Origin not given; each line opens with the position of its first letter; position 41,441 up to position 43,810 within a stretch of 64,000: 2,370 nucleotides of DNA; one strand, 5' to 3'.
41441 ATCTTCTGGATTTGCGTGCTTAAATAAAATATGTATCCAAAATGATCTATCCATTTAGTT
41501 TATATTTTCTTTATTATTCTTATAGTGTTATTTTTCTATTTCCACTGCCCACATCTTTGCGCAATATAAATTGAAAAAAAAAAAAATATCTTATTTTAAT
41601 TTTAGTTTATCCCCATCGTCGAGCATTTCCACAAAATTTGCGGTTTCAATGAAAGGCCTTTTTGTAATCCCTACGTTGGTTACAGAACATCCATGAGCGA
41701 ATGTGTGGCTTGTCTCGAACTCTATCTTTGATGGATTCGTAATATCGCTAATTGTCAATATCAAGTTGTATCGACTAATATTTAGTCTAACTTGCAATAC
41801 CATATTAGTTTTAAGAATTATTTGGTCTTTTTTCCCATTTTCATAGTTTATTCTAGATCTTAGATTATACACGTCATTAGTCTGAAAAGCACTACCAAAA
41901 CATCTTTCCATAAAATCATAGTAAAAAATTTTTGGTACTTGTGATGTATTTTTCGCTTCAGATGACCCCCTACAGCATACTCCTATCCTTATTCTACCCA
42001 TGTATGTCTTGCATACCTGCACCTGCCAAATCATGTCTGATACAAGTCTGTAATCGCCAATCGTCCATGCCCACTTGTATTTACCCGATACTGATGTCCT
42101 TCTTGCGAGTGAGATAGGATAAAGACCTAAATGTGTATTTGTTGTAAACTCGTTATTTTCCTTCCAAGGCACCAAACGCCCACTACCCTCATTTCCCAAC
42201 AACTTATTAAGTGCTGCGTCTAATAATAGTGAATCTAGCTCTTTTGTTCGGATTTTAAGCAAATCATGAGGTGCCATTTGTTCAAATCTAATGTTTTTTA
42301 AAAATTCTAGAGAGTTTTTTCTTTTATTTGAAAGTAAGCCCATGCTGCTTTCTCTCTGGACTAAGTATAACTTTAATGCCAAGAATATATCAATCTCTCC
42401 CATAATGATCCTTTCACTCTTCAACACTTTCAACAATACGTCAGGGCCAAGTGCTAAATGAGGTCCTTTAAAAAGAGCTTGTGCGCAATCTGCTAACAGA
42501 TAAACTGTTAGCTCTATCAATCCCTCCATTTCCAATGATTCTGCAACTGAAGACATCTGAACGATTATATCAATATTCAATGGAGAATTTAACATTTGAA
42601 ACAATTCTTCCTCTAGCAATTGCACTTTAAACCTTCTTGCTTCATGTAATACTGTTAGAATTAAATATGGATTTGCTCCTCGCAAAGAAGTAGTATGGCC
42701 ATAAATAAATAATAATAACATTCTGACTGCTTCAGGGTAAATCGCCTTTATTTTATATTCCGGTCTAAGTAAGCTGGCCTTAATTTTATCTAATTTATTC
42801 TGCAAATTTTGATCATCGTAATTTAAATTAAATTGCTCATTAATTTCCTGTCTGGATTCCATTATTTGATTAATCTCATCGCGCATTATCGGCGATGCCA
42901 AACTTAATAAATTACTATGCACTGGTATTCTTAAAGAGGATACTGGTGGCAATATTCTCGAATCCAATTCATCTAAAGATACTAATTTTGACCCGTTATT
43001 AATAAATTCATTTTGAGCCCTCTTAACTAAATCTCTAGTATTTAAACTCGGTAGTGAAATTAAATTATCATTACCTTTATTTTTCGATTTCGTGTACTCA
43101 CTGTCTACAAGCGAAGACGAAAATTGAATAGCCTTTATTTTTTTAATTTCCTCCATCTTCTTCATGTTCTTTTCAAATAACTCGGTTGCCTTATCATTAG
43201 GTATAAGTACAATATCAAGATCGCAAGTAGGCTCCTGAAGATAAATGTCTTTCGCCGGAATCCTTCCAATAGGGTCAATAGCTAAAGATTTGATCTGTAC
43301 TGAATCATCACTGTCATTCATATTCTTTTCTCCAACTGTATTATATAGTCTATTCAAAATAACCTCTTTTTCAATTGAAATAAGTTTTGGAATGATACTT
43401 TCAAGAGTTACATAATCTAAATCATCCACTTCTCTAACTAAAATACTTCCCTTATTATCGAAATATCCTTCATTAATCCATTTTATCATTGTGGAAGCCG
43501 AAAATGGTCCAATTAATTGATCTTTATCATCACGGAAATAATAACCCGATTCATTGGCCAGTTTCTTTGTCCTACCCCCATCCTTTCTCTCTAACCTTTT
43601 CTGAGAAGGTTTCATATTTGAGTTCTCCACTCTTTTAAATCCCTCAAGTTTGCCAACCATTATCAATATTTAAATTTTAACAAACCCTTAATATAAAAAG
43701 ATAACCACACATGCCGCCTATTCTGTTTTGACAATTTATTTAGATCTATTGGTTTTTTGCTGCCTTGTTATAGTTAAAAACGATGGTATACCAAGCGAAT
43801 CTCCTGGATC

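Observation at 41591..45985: Tandem, diverged paralog pair with an unusual GYF + BTB/BACK + conserved C-terminal domain architecture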

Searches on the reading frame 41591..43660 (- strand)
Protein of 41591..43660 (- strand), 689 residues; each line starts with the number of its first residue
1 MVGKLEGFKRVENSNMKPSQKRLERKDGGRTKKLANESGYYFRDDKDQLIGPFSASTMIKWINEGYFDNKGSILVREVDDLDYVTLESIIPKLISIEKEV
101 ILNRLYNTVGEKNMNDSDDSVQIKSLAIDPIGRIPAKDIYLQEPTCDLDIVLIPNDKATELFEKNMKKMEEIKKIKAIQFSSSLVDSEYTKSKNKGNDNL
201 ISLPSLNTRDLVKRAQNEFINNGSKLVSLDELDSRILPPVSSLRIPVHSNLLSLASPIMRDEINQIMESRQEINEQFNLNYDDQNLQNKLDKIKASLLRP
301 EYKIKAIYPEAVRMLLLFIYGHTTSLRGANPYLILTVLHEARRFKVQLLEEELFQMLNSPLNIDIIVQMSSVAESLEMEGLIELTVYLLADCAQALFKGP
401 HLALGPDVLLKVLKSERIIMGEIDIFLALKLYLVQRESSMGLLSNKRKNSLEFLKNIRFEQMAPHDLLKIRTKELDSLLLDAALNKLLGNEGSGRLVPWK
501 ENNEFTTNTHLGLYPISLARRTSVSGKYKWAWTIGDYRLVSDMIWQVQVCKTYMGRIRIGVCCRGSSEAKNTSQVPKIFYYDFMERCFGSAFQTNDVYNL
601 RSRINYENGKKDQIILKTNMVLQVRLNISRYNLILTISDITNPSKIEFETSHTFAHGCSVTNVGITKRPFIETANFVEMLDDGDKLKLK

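Call 3: search_protein_families(library=pfam, proteins=[window:41591-43660:-], max_evalue=1)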
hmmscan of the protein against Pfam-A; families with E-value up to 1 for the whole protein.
window:41591-43660:- (689 aa): 4 families
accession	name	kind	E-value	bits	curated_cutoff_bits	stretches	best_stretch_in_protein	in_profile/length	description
PF02213.21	GYF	-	3.2e-08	33.6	25.7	1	40-85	1-44/45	GYF domain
PF00651.37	BTB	-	0.0017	19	20.5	1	298-358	52-107/110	BTB/POZ domain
PF19991.5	HMA_2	-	0.088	13.2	30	0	151-185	24-58/154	Heavy metal associated domain 2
PF17656.6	ChapFlgA_N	-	0.21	12.4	27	0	111-139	10-38/77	FlgA N-terminal domain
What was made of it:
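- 43361..43546 (-): Paralog A GYF domain (residues ~39-100), of the Smy2/GIGYF type. Pfam PF02213 scores 33.6 bits against a 25.7 cutoff (call 3).
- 42626..42940 (-): Paralog A BTB/POZ core (residues ~241-345), with a helical insertion of about 30-40 residues after the 'SPxxxx' helix. Pfam BTB scores 19.0 bits, below threshold (call 3).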

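Call 5: find_homologous_proteins(query=window:41591-43660:-)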
Query window:41591-43660:- (689 aa): 6 proteins with E <= 0.001 among 8000 candidates.
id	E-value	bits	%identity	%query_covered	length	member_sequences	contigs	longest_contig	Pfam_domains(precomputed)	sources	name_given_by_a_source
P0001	0.0e+0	1517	99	100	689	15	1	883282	PF02213.22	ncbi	ncbi:GYF domain-containing protein [Cryptosporidium hominis]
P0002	0.0e+0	1403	91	100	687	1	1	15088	PF02213.22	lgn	-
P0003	0.0e+0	1328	86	99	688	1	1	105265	PF02213.22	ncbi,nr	ncbi:GYF domain containing protein [Cryptosporidium felis]|nr:GYF domain containing protein [Cryptos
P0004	0.0e+0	1246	81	100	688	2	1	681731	PF02213.22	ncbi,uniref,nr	ncbi:hypothetical protein FG379_002648 [Cryptosporidium bovis]|uniref:uncharacterized protein n=1 Ta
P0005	0.0e+0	1205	78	100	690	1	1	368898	PF02213.22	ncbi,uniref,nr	ncbi:hypothetical protein FG386_002939 [Cryptosporidium ryanae]|uniref:uncharacterized protein n=1 T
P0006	4.4e-264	896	60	100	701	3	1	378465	PF02213.22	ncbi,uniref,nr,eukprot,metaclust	ncbi:GYF domain-containing protein [Cryptosporidium muris RN66]|uniref:GYF domain-containing protein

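Call 6: search_solved_structures(query=window:41591-43660:-, max_evalue=1, show_alignments=2)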
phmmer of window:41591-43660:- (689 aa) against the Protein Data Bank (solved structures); distinct sequences matched with E-value up to 1: 6.
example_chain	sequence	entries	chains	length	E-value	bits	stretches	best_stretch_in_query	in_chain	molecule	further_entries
9ya0_KA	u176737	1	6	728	3.5e-50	174.3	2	232-444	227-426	PCR14, TGME49_311880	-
7rup_A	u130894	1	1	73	0.018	16.6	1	39-88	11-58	GRB10-interacting GYF protein 2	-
7ruq_A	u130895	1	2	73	0.05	15.2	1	40-86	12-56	GRB10-interacting GYF protein 1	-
1gyf_A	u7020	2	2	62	0.29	12.7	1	47-69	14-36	PROTEIN (CYTOPLASMIC DOMAIN BINDING PROTEIN (CD2BP2)) | CD2 ANTIGEN (CYTOPLASMIC TAIL)-BINDING PROTEIN 2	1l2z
1syx_B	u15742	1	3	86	0.36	12.3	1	47-69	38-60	CD2 antigen cytoplasmic tail-binding protein 2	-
4bws_C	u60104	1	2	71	0.38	12.3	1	47-69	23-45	CD2 ANTIGEN CYTOPLASMIC TAIL-BINDING PROTEIN 2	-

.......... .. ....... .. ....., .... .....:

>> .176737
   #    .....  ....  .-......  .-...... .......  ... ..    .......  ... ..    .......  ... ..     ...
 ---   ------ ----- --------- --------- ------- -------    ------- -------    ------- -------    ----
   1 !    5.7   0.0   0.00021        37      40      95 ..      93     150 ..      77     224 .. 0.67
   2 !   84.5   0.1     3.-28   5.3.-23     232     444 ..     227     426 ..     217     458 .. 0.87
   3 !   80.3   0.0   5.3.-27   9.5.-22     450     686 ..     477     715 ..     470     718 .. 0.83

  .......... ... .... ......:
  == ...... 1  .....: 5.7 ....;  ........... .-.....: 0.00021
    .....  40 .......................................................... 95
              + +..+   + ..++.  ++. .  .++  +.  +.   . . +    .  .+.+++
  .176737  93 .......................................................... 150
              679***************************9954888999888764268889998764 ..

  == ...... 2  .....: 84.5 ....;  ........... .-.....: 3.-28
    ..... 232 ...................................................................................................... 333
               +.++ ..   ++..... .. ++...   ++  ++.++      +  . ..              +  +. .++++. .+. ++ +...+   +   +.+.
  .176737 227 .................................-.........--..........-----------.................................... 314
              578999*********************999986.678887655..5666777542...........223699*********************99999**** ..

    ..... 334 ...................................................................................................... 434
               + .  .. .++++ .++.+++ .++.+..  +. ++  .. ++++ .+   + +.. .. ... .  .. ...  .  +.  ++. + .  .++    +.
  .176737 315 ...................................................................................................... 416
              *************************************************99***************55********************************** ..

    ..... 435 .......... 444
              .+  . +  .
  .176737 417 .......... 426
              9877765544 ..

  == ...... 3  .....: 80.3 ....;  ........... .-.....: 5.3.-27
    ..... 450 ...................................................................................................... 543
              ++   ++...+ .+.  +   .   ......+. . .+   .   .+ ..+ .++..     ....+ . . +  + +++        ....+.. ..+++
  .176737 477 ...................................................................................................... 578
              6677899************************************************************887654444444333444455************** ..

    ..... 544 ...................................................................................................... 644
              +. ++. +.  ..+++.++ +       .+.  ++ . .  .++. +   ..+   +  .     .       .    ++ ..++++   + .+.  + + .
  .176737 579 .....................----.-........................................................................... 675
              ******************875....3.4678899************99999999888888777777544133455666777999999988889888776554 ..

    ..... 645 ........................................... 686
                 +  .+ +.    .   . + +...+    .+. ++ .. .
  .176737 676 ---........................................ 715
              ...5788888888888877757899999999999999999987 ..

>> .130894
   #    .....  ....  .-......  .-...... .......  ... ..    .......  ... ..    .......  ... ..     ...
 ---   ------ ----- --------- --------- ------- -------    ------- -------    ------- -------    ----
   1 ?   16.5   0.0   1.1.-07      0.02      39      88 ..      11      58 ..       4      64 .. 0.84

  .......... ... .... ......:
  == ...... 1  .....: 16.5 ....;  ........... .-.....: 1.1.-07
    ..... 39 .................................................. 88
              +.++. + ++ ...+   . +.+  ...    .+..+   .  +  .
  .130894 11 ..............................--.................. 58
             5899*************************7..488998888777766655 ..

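Call 31: predict_structure(alignment_id=A1)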
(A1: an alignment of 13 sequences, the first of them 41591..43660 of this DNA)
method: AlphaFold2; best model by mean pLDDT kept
length: 689 residues; sequences in the alignment: 13
mean_pLDDT: 53.2   pTM: 0.33
mean pLDDT of the five models: 53.2, 52.2, 46.2, 45.0, 43.9
residues with pLDDT >= 90: 4; 70-90: 161; 50-70: 208; < 50: 316
segments of 3 or more residues with pLDDT < 50: 1-38, 78-82, 103-144, 174-236, 390-531, 567-573, 595-603, 664-666
pLDDT, mean of each block of 10 residues (from residue 1): 27 26 27 38 58 67 60 50 59 67 41 28 26 31 57 79 73 42 30 32 31 35 28 44 65 67 73 61 67 66 78 76 63 77 70 58 59 69 55 38 31 32 36 39 34 35 37 41 38 32 39 36 37 56 80 74 59 62 82 52 50 68 86 87 77 76 58 76 64
secondary structure, 60 per line:
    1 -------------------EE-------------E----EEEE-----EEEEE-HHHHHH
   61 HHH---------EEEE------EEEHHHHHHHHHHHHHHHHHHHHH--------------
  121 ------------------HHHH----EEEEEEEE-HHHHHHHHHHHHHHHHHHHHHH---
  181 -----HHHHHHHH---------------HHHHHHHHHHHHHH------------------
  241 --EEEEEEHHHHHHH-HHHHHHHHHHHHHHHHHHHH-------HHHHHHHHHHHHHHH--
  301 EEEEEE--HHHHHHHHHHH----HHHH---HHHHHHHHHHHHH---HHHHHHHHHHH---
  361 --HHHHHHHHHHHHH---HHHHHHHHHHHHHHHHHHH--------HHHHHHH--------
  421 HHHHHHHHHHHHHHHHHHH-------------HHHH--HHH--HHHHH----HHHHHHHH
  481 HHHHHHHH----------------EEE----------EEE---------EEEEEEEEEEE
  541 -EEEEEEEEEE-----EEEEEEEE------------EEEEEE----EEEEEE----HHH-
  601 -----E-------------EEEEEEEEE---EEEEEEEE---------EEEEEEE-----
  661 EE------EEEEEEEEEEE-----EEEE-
elements in order (helices of 4 or more, strands of 3 or more residues): E40-43 E49-53 H55-63 E73-76 E83-85 H86-106 H139-142 E147-154 H156-177 H186-193 H209-222 E243-248 H249-255 H257-276 H284-298 E301-306 H309-319 H324-327 H331-343 H347-357 H363-375 H379-397 H406-412 H421-439 H453-456 H464-468 H473-488 E505-507 E518-520 E530-540 E542-551 E557-564 E577-582 E587-592 E620-628 E632-639 E649-655 E669-679 E685-688
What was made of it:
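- Tried and rejected: The first AlphaFold run, with a 13-sequence Cryptosporidium-only alignment, was too poor to use (pLDDT 53; call 31).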

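Call 33: find_homologous_proteins(query=A1, max_evalue=0.001)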
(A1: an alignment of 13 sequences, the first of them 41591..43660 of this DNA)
Query A1 (13 sequences) (689 aa, profile of the alignment): 6 proteins with E <= 0.001 among 8000 candidates.
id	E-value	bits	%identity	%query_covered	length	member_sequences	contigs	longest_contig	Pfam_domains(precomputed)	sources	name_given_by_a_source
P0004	6.0e-289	978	81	100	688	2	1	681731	PF02213.22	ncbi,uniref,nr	ncbi:hypothetical protein FG379_002648 [Cryptosporidium bovis]|uniref:uncharacterized protein n=1 Ta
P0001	9.8e-288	974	99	100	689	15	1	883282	PF02213.22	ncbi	ncbi:GYF domain-containing protein [Cryptosporidium hominis]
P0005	1.6e-287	974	78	100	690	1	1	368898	PF02213.22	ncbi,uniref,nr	ncbi:hypothetical protein FG386_002939 [Cryptosporidium ryanae]|uniref:uncharacterized protein n=1 T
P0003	5.1e-286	969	86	99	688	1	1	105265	PF02213.22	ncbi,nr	ncbi:GYF domain containing protein [Cryptosporidium felis]|nr:GYF domain containing protein [Cryptos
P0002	4.9e-279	946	91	100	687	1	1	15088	PF02213.22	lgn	-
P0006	2.8e-266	903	60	100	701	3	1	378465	PF02213.22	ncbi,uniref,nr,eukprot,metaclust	ncbi:GYF domain-containing protein [Cryptosporidium muris RN66]|uniref:GYF domain-containing protein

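Call 36: search_protein_representatives(alignment_id=A1)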
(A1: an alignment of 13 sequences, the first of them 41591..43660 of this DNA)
Query: 13 sequences, 710 profile positions. Proteins with E-value up to 0.001 (for the whole library): 205; up to 1e-10: 55; up to 1e-30: 12. The best 150 are listed.
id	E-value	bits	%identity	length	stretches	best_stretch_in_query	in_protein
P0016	0.0e+00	1129.6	-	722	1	1-709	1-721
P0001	3.1e-288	974.2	-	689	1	1-698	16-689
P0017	1.9e-83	297.3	-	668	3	213-541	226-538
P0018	4.2e-76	273.0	-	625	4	206-404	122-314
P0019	5.6e-67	242.9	-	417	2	207-472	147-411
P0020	3.5e-66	240.2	-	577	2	198-570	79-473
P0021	4.8e-49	183.6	-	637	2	215-586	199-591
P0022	2.7e-45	171.2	-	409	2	207-414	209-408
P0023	1.6e-43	165.3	-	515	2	215-575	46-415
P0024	2.1e-40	155.0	-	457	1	191-583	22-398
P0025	4.7e-39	150.5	-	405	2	300-603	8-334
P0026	9.8e-36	139.6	-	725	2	24-415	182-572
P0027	2.6e-28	115.1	-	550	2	168-498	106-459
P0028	8.9e-27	110.0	-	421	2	428-586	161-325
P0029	2.3e-26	108.6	-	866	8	19-61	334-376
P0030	1.1e-25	106.3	-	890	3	268-467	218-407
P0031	2.1e-21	92.2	-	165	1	212-358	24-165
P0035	7.6e-19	83.8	-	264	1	291-505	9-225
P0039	2.3e-17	78.9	-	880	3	266-440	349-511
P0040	3.6e-17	78.2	-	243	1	434-588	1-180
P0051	8.4e-15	70.4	-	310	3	321-472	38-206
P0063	1.1e-11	60.1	-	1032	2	265-407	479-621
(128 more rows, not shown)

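Call 37: list_cluster_members(proteins=[P0017, P0018, P0019, P0020, P0021, P0022, P0023, P0024, P0025, P0026])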
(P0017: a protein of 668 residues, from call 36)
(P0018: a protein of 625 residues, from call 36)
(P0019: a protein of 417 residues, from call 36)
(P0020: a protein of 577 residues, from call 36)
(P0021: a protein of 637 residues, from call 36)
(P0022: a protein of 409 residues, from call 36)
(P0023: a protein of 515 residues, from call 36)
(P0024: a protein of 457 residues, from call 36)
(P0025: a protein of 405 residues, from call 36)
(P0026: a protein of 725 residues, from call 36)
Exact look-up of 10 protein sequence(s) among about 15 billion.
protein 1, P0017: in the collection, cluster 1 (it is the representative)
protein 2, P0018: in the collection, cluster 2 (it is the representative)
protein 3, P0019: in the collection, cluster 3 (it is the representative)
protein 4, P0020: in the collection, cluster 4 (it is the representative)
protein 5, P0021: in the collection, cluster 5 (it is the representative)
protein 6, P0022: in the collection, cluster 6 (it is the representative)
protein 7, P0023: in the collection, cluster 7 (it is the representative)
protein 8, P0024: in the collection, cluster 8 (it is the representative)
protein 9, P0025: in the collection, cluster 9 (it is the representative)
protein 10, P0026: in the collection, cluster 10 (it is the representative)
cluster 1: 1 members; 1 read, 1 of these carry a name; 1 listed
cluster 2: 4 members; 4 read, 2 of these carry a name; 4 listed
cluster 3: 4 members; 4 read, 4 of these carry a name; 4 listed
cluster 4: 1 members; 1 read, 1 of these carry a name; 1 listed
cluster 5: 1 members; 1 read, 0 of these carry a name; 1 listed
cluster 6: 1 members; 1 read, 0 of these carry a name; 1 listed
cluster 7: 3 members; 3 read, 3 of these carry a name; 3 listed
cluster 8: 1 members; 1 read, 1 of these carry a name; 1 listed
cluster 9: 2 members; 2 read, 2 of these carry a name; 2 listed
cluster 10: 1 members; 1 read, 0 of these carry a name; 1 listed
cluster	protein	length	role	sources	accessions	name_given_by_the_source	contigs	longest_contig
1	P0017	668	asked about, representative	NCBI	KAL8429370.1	hypothetical protein Efla_001208 [Eimeria flavescens]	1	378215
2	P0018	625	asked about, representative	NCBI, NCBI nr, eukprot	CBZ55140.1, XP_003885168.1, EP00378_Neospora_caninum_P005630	hypothetical protein NCLIV_055650 [Neospora caninum Liverpool] | XP_003885168.1 hypothetical protein NCLIV_055650 [Neospora caninum Liverpool]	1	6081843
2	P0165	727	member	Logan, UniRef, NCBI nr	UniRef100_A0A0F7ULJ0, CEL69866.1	GYF domain-containing protein n=2 Tax=Neospora caninum (strain Liverpool) TaxID=572307 ... | TPA: hypothetical protein BN1204_055650 [Neospora caninum Liverpool]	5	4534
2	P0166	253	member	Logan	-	-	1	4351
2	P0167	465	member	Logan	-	-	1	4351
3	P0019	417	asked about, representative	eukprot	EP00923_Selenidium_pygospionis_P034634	GHVN01060297.1.p1 GENE.GHVN01060297.1~~GHVN01060297.1.p1 ORF type:complete len:418 ...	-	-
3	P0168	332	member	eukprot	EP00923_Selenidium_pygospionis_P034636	GHVN01060299.1.p1 GENE.GHVN01060299.1~~GHVN01060299.1.p1 ORF type:complete len:333 ...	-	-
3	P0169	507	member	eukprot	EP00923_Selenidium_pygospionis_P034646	GHVN01060312.1.p1 GENE.GHVN01060312.1~~GHVN01060312.1.p1 ORF type:complete len:508 ...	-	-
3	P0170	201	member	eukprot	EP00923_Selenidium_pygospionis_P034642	GHVN01060305.1.p1 GENE.GHVN01060305.1~~GHVN01060305.1.p1 ORF type:complete len:202 ...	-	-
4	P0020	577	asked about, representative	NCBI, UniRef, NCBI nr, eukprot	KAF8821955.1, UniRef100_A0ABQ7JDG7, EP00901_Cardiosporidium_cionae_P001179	hypothetical protein IE077_001323 [Cardiosporidium cionae] | Uncharacterized protein n=1 Tax=Cardiosporidium cionae TaxID=476202 RepID=A0ABQ7JDG7_9APIC | KAF8821955.1 hypothetical protein IE077_001323 [Cardiosporidium cionae]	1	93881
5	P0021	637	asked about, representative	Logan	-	-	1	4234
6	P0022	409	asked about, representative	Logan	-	-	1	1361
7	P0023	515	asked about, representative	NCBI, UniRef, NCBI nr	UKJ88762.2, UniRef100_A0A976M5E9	hypothetical protein MACJ_002008 [Theileria orientalis] | BTB domain-containing protein n=1 Tax=Theileria orientalis TaxID=68886 ...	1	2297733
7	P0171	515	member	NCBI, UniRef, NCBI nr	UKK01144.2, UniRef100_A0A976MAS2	hypothetical protein MACK_001957 [Theileria orientalis] | BTB domain-containing protein n=1 Tax=Theileria orientalis TaxID=68886 ...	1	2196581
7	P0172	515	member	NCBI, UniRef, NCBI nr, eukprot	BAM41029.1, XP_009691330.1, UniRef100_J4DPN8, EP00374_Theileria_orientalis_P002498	uncharacterized protein TOT_030000290 [Theileria orientalis strain Shintoku] | BTB domain-containing protein n=1 Tax=Theileria orientalis strain Shintoku TaxID=869250 ... | XP_009691330.1 uncharacterized protein TOT_030000290 [Theileria orientalis strain ...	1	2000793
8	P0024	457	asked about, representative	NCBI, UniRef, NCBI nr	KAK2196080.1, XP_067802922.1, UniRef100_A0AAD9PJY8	bifunctional BTB-POZ domain/SKP1-BTB-POZ domain superfamily [Babesia duncani] | Bifunctional BTB-POZ domain/SKP1-BTB-POZ domain superfamily n=1 Tax=Babesia duncani ...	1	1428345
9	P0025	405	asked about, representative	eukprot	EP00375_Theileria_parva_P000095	XP_762764.1 hypothetical protein [Theileria parva strain Muguga]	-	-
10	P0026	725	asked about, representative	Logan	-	-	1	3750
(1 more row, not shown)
